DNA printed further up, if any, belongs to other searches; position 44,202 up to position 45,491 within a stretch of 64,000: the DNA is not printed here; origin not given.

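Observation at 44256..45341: Low-GC single-gene island welded onto the stop codon of the mutase gene, encoding an orphan HEPN-like protein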

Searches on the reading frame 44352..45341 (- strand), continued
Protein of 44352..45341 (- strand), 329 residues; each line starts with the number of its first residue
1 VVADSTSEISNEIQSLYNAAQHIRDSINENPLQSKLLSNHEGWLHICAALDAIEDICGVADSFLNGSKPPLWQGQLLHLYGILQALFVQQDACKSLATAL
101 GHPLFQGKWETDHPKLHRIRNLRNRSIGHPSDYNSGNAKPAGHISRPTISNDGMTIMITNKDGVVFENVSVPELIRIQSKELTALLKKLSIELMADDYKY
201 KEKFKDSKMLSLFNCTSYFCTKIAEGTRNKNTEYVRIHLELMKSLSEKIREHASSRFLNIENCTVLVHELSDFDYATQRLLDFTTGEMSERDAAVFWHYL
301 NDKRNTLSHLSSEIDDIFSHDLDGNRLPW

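Call 92: find_encoding_contigs(protein=P0184, flank=8000, max_places=1)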
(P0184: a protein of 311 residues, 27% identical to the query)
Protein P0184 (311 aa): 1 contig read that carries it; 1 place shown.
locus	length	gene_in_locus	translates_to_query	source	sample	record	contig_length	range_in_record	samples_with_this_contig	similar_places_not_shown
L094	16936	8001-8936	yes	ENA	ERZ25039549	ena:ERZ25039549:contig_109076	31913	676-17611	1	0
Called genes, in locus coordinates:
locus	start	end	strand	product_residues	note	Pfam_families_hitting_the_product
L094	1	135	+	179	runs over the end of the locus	-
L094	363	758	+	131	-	-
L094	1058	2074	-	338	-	PF01548:DEDD_Tnp_IS110, PF02371:Transposase_20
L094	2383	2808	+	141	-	-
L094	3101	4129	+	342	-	-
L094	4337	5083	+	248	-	-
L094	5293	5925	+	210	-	PF13568:OMP_b-brl_2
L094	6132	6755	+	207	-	-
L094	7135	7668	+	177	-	-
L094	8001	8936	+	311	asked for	-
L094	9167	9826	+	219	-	-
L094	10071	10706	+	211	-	-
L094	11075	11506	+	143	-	-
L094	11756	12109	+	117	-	PF05973:Gp49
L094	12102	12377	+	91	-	PF13744:HTH_37 (weak), PF12844:HTH_19, PF13560:HTH_31, PF01381:HTH_3, PF13413:HTH_25 (weak)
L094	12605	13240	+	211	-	-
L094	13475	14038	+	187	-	-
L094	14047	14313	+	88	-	-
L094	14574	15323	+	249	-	-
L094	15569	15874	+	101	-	PF04365:BrnT_toxin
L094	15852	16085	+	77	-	-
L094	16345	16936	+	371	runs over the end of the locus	PF18962:Por_Secre_tail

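Call 93: find_encoding_contigs(protein=P0214, flank=8000, max_places=1)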
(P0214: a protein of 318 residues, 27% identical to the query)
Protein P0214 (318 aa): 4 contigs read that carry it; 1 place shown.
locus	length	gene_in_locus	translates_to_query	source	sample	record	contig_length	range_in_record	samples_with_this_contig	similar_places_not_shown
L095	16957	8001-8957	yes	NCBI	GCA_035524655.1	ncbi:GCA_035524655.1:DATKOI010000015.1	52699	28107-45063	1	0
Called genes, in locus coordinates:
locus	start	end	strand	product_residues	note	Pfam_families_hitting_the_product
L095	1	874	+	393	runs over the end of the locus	-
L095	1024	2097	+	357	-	PF06030:WxLIP_PGBD (weak), PF06280:fn3_5 (weak)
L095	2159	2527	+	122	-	-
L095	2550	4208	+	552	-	PF07495:Y_Y_Y (faint), PF19077:Big_13 (faint), PF00404:Dockerin_1 (weak)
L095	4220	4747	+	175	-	PF08534:Redoxin, PF00578:AhpC-TSA, PF13098:Thioredoxin_2, PF00085:Thioredoxin (faint), PF13905:Thioredoxin_8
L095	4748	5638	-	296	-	PF21686:LigD_Prim-Pol, PF01896:DNA_primase_S (weak)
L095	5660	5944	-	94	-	PF11373:DUF3175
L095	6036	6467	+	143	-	PF06841:Phage_T4_gp19 (faint)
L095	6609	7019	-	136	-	-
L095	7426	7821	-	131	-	-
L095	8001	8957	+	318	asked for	-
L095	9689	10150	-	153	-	PF01668:SmpB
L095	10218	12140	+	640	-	PF06480:FtsH_ext (weak), PF00004:AAA, PF17862:AAA_lid_3, PF01434:Peptidase_M41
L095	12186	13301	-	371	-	-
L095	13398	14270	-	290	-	PF01180:DHO_dh, PF01207:Dus (faint)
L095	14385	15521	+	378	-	PF00390:malic, PF00208:ELFV_dehydrog (weak), PF03949:Malic_M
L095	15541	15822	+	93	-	-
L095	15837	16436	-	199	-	PF00625:Guanylate_kin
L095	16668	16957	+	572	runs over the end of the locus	PF13473:Cupredoxin_1 (weak), PF00801:PKD (faint), PF18911:PKD_4 (faint), PF01471:PG_binding_1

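Call 99: search_solved_structures(query=L086:9009-11672:+, max_evalue=0.01)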
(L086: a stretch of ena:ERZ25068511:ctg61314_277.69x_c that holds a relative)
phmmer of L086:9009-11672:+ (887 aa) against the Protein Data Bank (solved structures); distinct sequences matched with E-value up to 0.01: 0.
